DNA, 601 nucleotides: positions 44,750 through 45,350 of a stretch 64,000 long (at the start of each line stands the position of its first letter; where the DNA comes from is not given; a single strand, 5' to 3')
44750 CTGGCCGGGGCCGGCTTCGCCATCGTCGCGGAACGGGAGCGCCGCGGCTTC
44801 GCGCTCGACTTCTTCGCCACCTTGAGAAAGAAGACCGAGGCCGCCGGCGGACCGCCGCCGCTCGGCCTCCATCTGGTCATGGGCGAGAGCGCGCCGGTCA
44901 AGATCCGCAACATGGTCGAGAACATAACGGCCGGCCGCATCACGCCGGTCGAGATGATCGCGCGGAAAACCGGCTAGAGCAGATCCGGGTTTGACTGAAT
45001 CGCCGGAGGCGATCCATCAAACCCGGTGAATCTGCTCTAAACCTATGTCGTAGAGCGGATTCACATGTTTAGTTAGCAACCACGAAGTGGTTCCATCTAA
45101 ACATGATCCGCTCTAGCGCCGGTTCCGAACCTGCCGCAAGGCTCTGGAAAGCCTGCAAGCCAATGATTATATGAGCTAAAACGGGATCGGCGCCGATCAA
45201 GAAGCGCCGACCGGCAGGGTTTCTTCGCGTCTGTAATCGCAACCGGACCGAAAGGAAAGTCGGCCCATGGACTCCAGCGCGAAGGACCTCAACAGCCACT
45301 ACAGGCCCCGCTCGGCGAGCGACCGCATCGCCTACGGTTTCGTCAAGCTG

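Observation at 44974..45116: Twin-hairpin ~143-bp intergenic element: two 66-bp units, fixed 11-bp spacer, conserved TCA bulge, three loci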

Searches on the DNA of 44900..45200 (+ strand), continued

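Call 30: search_with_rna_model(model_id=R1, sources=[L001, L002, L003, L004, L005, L006, L007, L008, L009, L010, L011, L012, L013, L014, L015, L016, L017, L018, L019, L020, L021, L022, L023, L024, L025, L026, L027, L028, L029, L030, L031, L032, L033, L034, L035, L036, L037, L038, L039, L040, L041, L042, L043, L044, L045, L046, L047, L048, L049, L050, L051, L052, L053, L054, L055, L056, L057, L058, L059, L060, L061, L062, L063, L064, L065, L066, L067, L068, L069, L070, L071, L072, L073, L074, L075, L076, L077, L078, L079, L080, L081, L082, L083, L084, L085, L086, L087, L088, L089, L090, L091, L092, L093, L094, L095, L096, L097, L098, L099, L100], max_evalue=0.001)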
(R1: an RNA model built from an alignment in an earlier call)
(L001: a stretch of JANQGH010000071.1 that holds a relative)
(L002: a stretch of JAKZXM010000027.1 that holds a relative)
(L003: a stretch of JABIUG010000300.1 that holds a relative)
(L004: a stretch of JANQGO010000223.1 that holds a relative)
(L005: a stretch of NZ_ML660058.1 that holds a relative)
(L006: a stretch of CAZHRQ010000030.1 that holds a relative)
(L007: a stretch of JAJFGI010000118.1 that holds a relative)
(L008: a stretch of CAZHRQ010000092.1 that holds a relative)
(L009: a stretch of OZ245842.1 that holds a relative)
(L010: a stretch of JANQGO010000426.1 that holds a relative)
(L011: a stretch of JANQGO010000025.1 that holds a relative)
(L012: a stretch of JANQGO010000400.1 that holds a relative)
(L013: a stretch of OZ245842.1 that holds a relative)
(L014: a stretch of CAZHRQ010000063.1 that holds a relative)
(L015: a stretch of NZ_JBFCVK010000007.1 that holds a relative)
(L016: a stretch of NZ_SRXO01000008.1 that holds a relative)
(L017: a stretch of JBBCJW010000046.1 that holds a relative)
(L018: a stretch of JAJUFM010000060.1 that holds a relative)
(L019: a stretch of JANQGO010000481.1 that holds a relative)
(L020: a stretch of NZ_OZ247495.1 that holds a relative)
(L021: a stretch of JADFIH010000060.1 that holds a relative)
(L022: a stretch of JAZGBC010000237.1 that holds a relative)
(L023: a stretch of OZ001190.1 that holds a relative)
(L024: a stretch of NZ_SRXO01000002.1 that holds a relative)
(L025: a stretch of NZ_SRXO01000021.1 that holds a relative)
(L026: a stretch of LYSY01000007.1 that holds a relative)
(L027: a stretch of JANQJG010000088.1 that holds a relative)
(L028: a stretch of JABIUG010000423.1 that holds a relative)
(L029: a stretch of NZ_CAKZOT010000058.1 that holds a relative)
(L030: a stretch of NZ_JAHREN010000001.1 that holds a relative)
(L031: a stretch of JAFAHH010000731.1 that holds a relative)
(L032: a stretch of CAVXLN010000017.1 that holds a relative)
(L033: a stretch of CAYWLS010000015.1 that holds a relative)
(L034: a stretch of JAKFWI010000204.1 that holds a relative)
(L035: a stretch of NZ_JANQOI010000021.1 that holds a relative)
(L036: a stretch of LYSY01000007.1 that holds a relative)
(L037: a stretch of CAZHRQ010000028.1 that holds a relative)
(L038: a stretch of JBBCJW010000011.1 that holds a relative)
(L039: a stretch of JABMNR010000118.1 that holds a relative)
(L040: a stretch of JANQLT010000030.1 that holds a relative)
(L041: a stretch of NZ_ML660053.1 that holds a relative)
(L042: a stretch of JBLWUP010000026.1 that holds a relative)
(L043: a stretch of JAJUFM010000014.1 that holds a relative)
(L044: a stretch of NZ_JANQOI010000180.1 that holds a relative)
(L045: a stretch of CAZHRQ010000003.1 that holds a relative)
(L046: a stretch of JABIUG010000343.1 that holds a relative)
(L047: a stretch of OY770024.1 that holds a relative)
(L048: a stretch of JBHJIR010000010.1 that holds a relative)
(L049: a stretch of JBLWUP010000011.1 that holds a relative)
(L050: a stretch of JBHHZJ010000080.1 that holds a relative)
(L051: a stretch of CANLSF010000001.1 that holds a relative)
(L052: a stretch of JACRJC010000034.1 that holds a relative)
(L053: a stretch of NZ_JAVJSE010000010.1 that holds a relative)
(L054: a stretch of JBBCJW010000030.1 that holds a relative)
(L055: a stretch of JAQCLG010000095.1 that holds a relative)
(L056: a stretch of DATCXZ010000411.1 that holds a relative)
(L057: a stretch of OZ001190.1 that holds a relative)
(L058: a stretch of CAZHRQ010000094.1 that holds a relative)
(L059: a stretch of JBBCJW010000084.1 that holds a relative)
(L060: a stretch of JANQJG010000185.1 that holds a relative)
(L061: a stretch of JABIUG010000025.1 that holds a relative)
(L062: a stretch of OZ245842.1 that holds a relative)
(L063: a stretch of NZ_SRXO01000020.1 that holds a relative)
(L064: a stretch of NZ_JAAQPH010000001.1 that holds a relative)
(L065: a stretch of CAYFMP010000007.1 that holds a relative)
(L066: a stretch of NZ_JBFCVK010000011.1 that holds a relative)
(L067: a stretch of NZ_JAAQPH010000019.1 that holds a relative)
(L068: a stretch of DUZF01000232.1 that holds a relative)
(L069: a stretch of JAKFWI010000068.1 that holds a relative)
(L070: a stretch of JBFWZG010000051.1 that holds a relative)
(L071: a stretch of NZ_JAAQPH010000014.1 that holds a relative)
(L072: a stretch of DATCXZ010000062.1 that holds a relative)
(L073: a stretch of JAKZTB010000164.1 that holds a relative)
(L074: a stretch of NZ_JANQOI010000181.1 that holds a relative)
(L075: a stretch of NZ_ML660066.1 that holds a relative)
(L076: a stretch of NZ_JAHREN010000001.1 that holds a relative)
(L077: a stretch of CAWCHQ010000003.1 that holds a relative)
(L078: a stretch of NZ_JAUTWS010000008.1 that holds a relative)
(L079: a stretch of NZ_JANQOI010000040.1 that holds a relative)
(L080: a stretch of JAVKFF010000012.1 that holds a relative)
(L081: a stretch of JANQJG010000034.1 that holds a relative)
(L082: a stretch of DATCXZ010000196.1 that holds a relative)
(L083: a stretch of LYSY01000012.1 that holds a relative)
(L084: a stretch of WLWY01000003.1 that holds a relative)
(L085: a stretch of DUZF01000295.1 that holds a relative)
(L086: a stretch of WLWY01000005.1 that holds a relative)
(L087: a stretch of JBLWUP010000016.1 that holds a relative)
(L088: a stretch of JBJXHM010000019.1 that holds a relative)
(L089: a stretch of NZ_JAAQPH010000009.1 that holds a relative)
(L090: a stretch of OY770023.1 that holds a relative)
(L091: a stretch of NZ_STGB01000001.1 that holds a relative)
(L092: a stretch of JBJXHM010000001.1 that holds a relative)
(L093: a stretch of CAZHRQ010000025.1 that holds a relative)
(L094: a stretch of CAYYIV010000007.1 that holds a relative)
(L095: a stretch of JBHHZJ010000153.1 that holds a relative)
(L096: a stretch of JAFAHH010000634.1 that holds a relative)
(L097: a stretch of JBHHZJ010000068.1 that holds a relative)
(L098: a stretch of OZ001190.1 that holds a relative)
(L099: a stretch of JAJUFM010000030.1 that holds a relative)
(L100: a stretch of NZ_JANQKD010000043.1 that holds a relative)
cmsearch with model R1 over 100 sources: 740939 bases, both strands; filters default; matches with E-value up to 0.001: 344.
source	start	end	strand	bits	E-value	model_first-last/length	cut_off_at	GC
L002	3949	4012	-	81.6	5.7e-24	1-64/64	no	0.59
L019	1325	1388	-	81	8.9e-24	1-64/64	no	0.48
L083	3949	4012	+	80.8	1.1e-23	1-64/64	no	0.45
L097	4263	4326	-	80.6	1.2e-23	1-64/64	no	0.52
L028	4629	4692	+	80.4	1.4e-23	1-64/64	no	0.52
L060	4380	4443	-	79.5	2.8e-23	1-64/64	no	0.52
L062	7270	7333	+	79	4.3e-23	1-64/64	no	0.44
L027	36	99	+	77.9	9.6e-23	1-64/64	no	0.52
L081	7815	7878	-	77.8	1.1e-22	1-64/64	no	0.47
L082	6530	6593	-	77.1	1.9e-22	1-64/64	no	0.56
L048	1559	1622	+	76.7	2.6e-22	1-64/64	no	0.56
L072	1051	1114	+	76.6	2.8e-22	1-64/64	no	0.58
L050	6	69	+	76.5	3e-22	1-64/64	no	0.48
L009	2372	2435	+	76.3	3.6e-22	1-64/64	no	0.45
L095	2657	2720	+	75.8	5.3e-22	1-64/64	no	0.52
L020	1716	1779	-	75.7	5.4e-22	1-64/64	no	0.52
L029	7541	7604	-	75.4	7.1e-22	1-64/64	no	0.42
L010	34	97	+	75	9.8e-22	1-64/64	no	0.48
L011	3170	3233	-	74.9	1e-21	1-64/64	no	0.5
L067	207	270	-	74.9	1.1e-21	1-64/64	no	0.58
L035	7247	7311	+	74.7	1.2e-21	1-64/64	no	0.45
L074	162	226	-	74.6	1.3e-21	1-64/64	no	0.45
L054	7491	7553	+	74.5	1.4e-21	1-64/64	no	0.56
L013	6562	6625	-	74.5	1.4e-21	1-64/64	no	0.47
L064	5317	5380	+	74.4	1.6e-21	1-64/64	no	0.59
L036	2730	2794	+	73.7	2.6e-21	1-64/64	no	0.45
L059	3666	3728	+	73.7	2.6e-21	1-64/64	no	0.49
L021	6018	6081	-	73.7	2.7e-21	1-64/64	no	0.52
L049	6550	6613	+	73.6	2.7e-21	1-64/64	no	0.56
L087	1523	1586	-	73.6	2.7e-21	1-64/64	no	0.56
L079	2758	2822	+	73.6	2.8e-21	1-64/64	no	0.45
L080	5170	5234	+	73.3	3.5e-21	1-64/64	no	0.52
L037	1159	1222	+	73.2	3.8e-21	1-64/64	no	0.58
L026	5420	5484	-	73.2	4e-21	1-64/64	no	0.42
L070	4583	4645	+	72.9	5e-21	1-64/64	no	0.51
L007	6339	6402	-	72.9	5.1e-21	1-64/64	no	0.42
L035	7172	7235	-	72.8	5.3e-21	1-64/64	no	0.53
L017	3877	3939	-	72.7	6e-21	1-64/64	no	0.54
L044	3453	3517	+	72.4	7.4e-21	1-64/64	no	0.42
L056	5864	5927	-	72.2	8.3e-21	1-64/64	no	0.59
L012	1118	1181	-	72.2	8.7e-21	1-64/64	no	0.47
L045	3640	3703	+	71.7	1.2e-20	1-64/64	no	0.56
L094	1654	1717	-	71.7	1.3e-20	1-64/64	no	0.53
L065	389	452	-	71.2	1.8e-20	1-64/64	no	0.5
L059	3591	3653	-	71.1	2e-20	1-64/64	no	0.48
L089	4994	5057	+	70.9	2.3e-20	1-64/64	no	0.58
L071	2830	2893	+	70.8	2.4e-20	1-64/64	no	0.61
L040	4461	4524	-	70.7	2.7e-20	1-64/64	no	0.55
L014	6222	6285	-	70.6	2.9e-20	1-64/64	no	0.58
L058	7193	7256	-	70.6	2.9e-20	1-64/64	no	0.58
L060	4455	4518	+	70.3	3.6e-20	1-64/64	no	0.38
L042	7384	7447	-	70.2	4.1e-20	1-64/64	no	0.58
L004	2607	2670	-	70.2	4.2e-20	1-64/64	no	0.47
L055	4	67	+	69.8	5.7e-20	1-64/64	no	0.59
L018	139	201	-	69.7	5.9e-20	1-64/64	no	0.49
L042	7459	7522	+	69.5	7e-20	1-64/64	no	0.44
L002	4025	4088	+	69.4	7.6e-20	1-64/64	no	0.58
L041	3494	3557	+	68.8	1.2e-19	1-64/64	no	0.53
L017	3101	3163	+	68.6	1.4e-19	1-64/64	no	0.41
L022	1036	1100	-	68.5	1.5e-19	1-64/64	no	0.55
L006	1756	1819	+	68.2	1.9e-19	1-64/64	no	0.62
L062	7196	7259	-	68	2.3e-19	1-64/64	no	0.53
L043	33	95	+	67.9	2.4e-19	1-64/64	no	0.51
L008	2812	2875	-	67.7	2.8e-19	1-64/64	no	0.58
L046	4537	4599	-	67.7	3e-19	1-64/64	no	0.49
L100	1897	1960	+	67.5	3.4e-19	1-64/64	no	0.55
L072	976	1039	-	67.5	3.5e-19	1-64/64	no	0.56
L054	7417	7479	-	67.4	3.5e-19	1-64/64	no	0.51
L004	360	423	+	67.4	3.6e-19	1-64/64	no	0.53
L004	2681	2744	+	67.2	4.2e-19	1-64/64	no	0.48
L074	238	301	+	67.2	4.3e-19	1-64/64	no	0.55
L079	2683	2746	-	67.2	4.3e-19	1-64/64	no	0.55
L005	1693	1756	-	66.7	6.1e-19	1-64/64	no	0.53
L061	3160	3223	-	66.6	6.5e-19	1-64/64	no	0.5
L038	740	803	+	66.6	6.8e-19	1-64/64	no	0.53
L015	4832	4894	+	66.3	8.7e-19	1-64/64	no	0.49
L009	2298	2361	-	66.2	9.1e-19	1-64/64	no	0.53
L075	1350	1413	+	66.2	9.2e-19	1-64/64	no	0.55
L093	2763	2826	+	65.8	1.3e-18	1-64/64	no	0.61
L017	3952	4014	+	65.8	1.3e-18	1-64/64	no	0.49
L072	2531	2594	+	65.5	1.5e-18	1-64/64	no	0.55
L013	6636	6699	+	65.3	1.9e-18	1-64/64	no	0.53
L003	3045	3108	+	65.2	2e-18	1-64/64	no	0.5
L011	3244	3307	+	65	2.3e-18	1-64/64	no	0.52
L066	4302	4364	+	65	2.4e-18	1-64/64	no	0.52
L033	3128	3190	+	64.6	3.1e-18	1-64/64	no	0.51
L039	2473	2536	+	64.5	3.3e-18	1-64/64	no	0.48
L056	5939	6002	+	64.3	4e-18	1-64/64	no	0.58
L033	3052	3116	-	64.3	4.1e-18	1-64/64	no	0.57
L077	2173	2234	+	64.2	4.4e-18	1-64/64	no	0.55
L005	1768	1831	+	63.9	5.4e-18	1-64/64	no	0.39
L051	6822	6885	+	63.7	6.2e-18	1-64/64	no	0.45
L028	4554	4617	-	63.1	1e-17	1-64/64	no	0.42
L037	1085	1147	-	62.8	1.3e-17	1-64/64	no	0.56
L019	1399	1462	+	62.6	1.5e-17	1-64/64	no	0.53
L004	286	349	-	61.8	2.9e-17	1-64/64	no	0.56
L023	2399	2462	+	61.5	3.6e-17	1-64/64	no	0.53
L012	1192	1255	+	61.2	4.7e-17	1-64/64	no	0.58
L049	6475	6538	-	60.9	5.9e-17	1-64/64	no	0.42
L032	5776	5826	-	60.4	8.3e-17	1-64/64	no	0.53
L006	143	206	+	60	1.2e-16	1-64/64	no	0.62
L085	5159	5209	-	59.9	1.3e-16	1-64/64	no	0.53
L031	2434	2494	+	59.8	1.4e-16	1-64/64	no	0.56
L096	2023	2083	+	59.8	1.4e-16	1-64/64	no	0.56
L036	2658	2718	-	59.7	1.4e-16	1-64/64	no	0.54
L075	1275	1338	-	59.7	1.5e-16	1-64/64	no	0.45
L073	686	749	-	59.2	2.2e-16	1-64/64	no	0.44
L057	4661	4724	+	59.2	2.2e-16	1-64/64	no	0.5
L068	7874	7924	+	58.9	2.7e-16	1-64/64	no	0.53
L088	6795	6845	-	58.9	2.7e-16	1-64/64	no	0.59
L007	6414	6477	+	58.8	3e-16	1-64/64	no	0.59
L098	3707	3770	+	58.5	3.8e-16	1-64/64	no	0.48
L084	4469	4532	+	58.4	4.1e-16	1-64/64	no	0.47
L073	761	825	+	58.4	4.2e-16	1-64/64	no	0.55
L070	4508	4570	-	57.9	5.9e-16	1-64/64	no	0.46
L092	6584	6634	-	57.6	7.5e-16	1-64/64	no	0.57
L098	3633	3695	-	57.5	8e-16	1-64/64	no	0.48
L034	3390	3442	-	57.5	8.5e-16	1-64/64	no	0.49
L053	4297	4347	-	57.2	1e-15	1-64/64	no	0.57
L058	7268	7331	+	57.2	1e-15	1-64/64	no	0.59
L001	6102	6165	+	57.2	1.1e-15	1-64/64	no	0.61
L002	3949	4012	+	57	1.2e-15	1-64/64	no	0.59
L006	68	131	-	56.9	1.3e-15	1-64/64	no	0.53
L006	1681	1744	-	56.9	1.3e-15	1-64/64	no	0.53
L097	4263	4326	+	56.8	1.4e-15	1-64/64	no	0.52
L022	1112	1175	+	56.7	1.5e-15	1-64/64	no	0.53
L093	2688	2751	-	56.4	1.9e-15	1-64/64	no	0.56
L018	213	275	+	56.3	2e-15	1-64/64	no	0.52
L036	2658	2718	+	55.7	3.2e-15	1-64/64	no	0.54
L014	750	813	+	55.7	3.3e-15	1-64/64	no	0.59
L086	4239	4302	+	55.7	3.4e-15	1-64/64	no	0.52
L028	4629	4692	-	55.5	4e-15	1-64/64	no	0.52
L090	3583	3633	+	55.3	4.5e-15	1-64/64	no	0.53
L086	4164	4227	-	55.2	5.1e-15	1-64/64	no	0.48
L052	1649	1712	+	55.1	5.3e-15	1-64/64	no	0.53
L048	1484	1547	-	55.1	5.5e-15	1-64/64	no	0.5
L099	4490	4550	+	54.8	6.5e-15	1-64/64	no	0.48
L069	1180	1233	-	54.8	6.8e-15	1-64/64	no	0.5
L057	4451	4513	-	54.6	7.8e-15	1-64/64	no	0.49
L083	3949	4012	-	54.4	8.9e-15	1-64/64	no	0.45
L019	1325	1388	+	54.4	9e-15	1-64/64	no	0.48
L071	2755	2820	-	54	1.3e-14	1-64/64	no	0.5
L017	7078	7140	+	54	1.3e-14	1-64/64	no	0.56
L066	4228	4290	-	53.7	1.5e-14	1-64/64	no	0.54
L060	4380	4443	+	53.4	2.1e-14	1-64/64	no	0.52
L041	3419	3482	-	53.3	2.1e-14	1-64/64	no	0.42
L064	5242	5307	-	53.3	2.1e-14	1-64/64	no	0.48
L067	284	343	-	53.2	2.3e-14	3-62/64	no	0.48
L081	7890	7952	+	53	2.7e-14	1-64/64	no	0.41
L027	36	99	-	52.4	4.3e-14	1-64/64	no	0.52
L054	7491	7553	-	52.3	4.8e-14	1-64/64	no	0.56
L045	3566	3628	-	52.3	4.8e-14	1-64/64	no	0.52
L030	7439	7489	-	51.4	9.4e-14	1-64/64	no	0.67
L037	4679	4742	-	51.3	1e-13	1-64/64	no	0.56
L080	5170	5234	-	51.3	1e-13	1-64/64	no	0.52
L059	3666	3728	-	50.9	1.4e-13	1-64/64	no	0.49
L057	4525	4588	+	50.9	1.4e-13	1-64/64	no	0.5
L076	6438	6488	+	50.9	1.5e-13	1-64/64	no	0.65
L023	2326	2387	-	50.7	1.6e-13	1-64/64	no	0.48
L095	2657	2720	-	50.7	1.7e-13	1-64/64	no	0.52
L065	466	525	+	50.5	1.9e-13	3-62/64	no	0.5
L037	1159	1222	-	50.5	2e-13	1-64/64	no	0.58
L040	4536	4596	+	50.4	2.1e-13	1-64/64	no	0.49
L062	7270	7333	-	50.4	2.2e-13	1-64/64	no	0.44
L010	34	97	-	50.2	2.4e-13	1-64/64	no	0.48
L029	7541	7604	+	50.2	2.4e-13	1-64/64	no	0.42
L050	6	69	-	50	2.8e-13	1-64/64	no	0.48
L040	4536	4596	-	50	2.9e-13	1-64/64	no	0.49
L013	6562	6625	+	49.9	3.1e-13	1-64/64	no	0.47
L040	4461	4524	+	49.8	3.3e-13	1-64/64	no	0.55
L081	7815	7878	+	49.8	3.3e-13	1-64/64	no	0.47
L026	5497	5560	+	49.6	4e-13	1-64/64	no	0.5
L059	3591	3653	+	49.3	5e-13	1-64/64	no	0.48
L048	1559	1622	-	49.2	5.2e-13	1-64/64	no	0.56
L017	3877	3939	+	48.8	7.2e-13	1-64/64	no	0.54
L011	3170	3233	+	48.7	7.7e-13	1-64/64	no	0.5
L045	3702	3764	-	48.4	1e-12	1-64/64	no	0.54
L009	2372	2435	-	48.2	1.1e-12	1-64/64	no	0.45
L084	4394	4457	-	48.2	1.2e-12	1-64/64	no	0.58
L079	2758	2822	-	48.1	1.3e-12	1-64/64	no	0.45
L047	603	653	-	47.9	1.5e-12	1-64/64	no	0.47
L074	162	226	+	47.8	1.6e-12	1-64/64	no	0.45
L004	2607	2670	+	47.6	1.8e-12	1-64/64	no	0.47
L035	7247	7311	-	47.3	2.3e-12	1-64/64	no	0.45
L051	6713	6810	-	47.3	2.3e-12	1-64/64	no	0.48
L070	4583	4645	-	47.3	2.4e-12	1-64/64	no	0.51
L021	6018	6081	+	47.2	2.5e-12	1-64/64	no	0.52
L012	1118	1181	+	47.1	2.7e-12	1-64/64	no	0.47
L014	6222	6285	+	47.1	2.8e-12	1-64/64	no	0.58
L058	7193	7256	+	47.1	2.8e-12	1-64/64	no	0.58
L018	139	201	+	47.1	2.9e-12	1-64/64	no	0.49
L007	6339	6402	+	47.1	2.9e-12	1-64/64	no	0.42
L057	4389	4452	+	46.9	3.2e-12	1-64/64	no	0.53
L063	644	694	-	46.8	3.6e-12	1-64/64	no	0.63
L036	2730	2794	-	46.4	4.7e-12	1-64/64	no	0.45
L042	7459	7522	-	46.4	4.9e-12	1-64/64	no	0.44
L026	5420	5484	+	46.3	5.3e-12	1-64/64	no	0.42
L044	3453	3517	-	46.1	5.9e-12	1-64/64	no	0.42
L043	33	95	-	46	6.5e-12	1-64/64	no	0.51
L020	1716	1779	+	46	6.8e-12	1-64/64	no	0.52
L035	7172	7235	+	45.7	8.5e-12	1-64/64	no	0.53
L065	389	452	+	45.6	8.7e-12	1-64/64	no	0.5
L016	5415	5465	-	45.6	9e-12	1-64/64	no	0.65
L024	6195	6245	+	45.6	9e-12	1-64/64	no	0.65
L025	5810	5860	-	45.6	9e-12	1-64/64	no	0.65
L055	4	67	-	45.6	9e-12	1-64/64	no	0.59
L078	5062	5112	+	45.4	1e-11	1-64/64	no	0.67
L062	7196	7259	+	44.7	1.7e-11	1-64/64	no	0.53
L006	1756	1819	-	44.7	1.8e-11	1-64/64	no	0.62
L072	976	1039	+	44.5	2e-11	1-64/64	no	0.56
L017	3952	4014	-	44.5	2.1e-11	1-64/64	no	0.49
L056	5939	6002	-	44.4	2.3e-11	1-64/64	no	0.58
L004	2679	2744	-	44.2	2.7e-11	1-64/64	no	0.47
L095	2584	2645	-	44.1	2.8e-11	1-64/64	no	0.58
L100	1897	1960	-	43.9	3.3e-11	1-64/64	no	0.55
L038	740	803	-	43.8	3.6e-11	1-64/64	no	0.53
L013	6634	6699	-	43.8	3.6e-11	1-64/64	no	0.52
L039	2473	2536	-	43.7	3.8e-11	1-64/64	no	0.48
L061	3160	3223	+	43.4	4.8e-11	1-64/64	no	0.5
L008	2812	2875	+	43.2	5.9e-11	1-64/64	no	0.58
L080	5101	5157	-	43.1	6.2e-11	1-64/64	no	0.6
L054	7417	7479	+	43.1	6.3e-11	1-64/64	no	0.51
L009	2298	2361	+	42.9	7.5e-11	1-64/64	no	0.53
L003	3045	3108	-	42.6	9.5e-11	1-64/64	no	0.5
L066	4302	4364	-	42.4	1.1e-10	1-64/64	no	0.52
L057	4587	4649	-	42.2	1.3e-10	1-64/64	no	0.48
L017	3101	3163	-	42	1.5e-10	1-64/64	no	0.41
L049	6475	6538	+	41.9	1.6e-10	1-64/64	no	0.42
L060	4455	4518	-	41.7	1.9e-10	1-64/64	no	0.38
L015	4758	4821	-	41.6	2.1e-10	1-64/64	no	0.52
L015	4832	4894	-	41.6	2.1e-10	1-64/64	no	0.49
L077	2173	2234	-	41.5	2.1e-10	1-64/64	no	0.55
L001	6027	6091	-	41.4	2.3e-10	1-64/64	no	0.63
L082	6530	6593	+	41.3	2.5e-10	1-64/64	no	0.56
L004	360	423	-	41.2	2.9e-10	1-64/64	no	0.53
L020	1789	1854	+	40.9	3.5e-10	1-64/64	no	0.45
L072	1051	1114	-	40.9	3.6e-10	1-64/64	no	0.58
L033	3052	3116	+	40.6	4.4e-10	1-64/64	no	0.57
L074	238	301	-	40.6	4.6e-10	1-64/64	no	0.55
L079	2683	2746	+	40.6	4.6e-10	1-64/64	no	0.55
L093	2763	2826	-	40.3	5.5e-10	1-64/64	no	0.61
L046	4537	4599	+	40.2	5.8e-10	1-64/64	no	0.49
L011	3244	3307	-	39.8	8.3e-10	1-64/64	no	0.52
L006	143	206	-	39.8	8.5e-10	1-64/64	no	0.62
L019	1399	1462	-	39.6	9.5e-10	1-64/64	no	0.53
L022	1036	1100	+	39.4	1.1e-09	1-64/64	no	0.55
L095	2584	2645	+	39.1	1.4e-09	1-64/64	no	0.58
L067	207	270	+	39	1.6e-09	1-64/64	no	0.58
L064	5317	5380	-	38.8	1.8e-09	1-64/64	no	0.59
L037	1085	1147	+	38.4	2.4e-09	1-64/64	no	0.56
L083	3860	3937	-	38.4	2.5e-09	1-64/64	no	0.54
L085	5159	5209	+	38.3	2.6e-09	1-64/64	no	0.53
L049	6550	6613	-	38.1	3.1e-09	1-64/64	no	0.56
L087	1523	1586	+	38.1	3.1e-09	1-64/64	no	0.56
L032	5776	5826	+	38.1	3.1e-09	1-64/64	no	0.53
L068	7874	7924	-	38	3.3e-09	1-64/64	no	0.53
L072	2531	2594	-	37.9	3.5e-09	1-64/64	no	0.55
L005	1768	1831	-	37.8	4e-09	1-64/64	no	0.39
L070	4508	4570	+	37.8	4e-09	1-64/64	no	0.46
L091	6376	6426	-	37.7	4.2e-09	1-64/64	no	0.65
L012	1192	1255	-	37.6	4.7e-09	1-64/64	no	0.58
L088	6795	6845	+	37.4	5.5e-09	1-64/64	no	0.59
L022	1112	1175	-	37.1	6.6e-09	1-64/64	no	0.53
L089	4994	5057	-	36.6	9.7e-09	1-64/64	no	0.58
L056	5864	5927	+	36.3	1.3e-08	1-64/64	no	0.59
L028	4554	4617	+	36.1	1.5e-08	1-64/64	no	0.42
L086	4164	4227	+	36.1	1.5e-08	1-64/64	no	0.48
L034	3390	3442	+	36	1.6e-08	1-64/64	no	0.49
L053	4297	4347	+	35.9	1.7e-08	1-64/64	no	0.57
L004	286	349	+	35.6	2.2e-08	1-64/64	no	0.56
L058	5466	5526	-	35.4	2.5e-08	1-64/64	no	0.61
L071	2830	2893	-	35.3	2.7e-08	1-64/64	no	0.61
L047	667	718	+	35.2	2.9e-08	1-64/64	no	0.46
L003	2971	3033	-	35.2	2.9e-08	1-64/64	no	0.56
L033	3128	3190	-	35.2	3e-08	1-64/64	no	0.51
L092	6584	6634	+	34.8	4e-08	1-64/64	no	0.57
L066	4228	4290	+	34.7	4.4e-08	1-64/64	no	0.54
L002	4025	4088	-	34.7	4.6e-08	1-64/64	no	0.58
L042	7384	7447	+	34.6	4.8e-08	1-64/64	no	0.58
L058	6860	6921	-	34.3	5.9e-08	1-64/64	no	0.44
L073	686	749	+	34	7.8e-08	1-64/64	no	0.44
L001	6102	6165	-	33.9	8.3e-08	1-64/64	no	0.61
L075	1275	1338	+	33.8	9e-08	1-64/64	no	0.45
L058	5466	5526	+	33.6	1e-07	1-64/64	no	0.61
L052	1649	1712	-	33.3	1.3e-07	1-64/64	no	0.53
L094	1654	1717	+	33.2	1.4e-07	1-64/64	no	0.53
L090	3583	3633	-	33.2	1.5e-07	1-64/64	no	0.53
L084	4469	4532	-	32.8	1.9e-07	1-64/64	no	0.47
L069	1180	1233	+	32.7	2.1e-07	1-64/64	no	0.5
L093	2688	2751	+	32.5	2.5e-07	1-64/64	no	0.56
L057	4661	4724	-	32.4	2.6e-07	1-64/64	no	0.5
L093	2135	2188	-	32.2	3.1e-07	6-59/64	no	0.56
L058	7268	7331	-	32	3.6e-07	1-64/64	no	0.59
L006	68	131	+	31.9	4.1e-07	1-64/64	no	0.53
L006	1681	1744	+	31.9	4.1e-07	1-64/64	no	0.53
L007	6414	6477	-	31.8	4.1e-07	1-64/64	no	0.59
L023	2399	2462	-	31.8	4.2e-07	1-64/64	no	0.53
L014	750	813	-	31.8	4.4e-07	1-64/64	no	0.59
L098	3707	3770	-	31.2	6.9e-07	1-64/64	no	0.48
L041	3419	3482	+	30.8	9.3e-07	1-64/64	no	0.42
(44 more, lower-scoring)
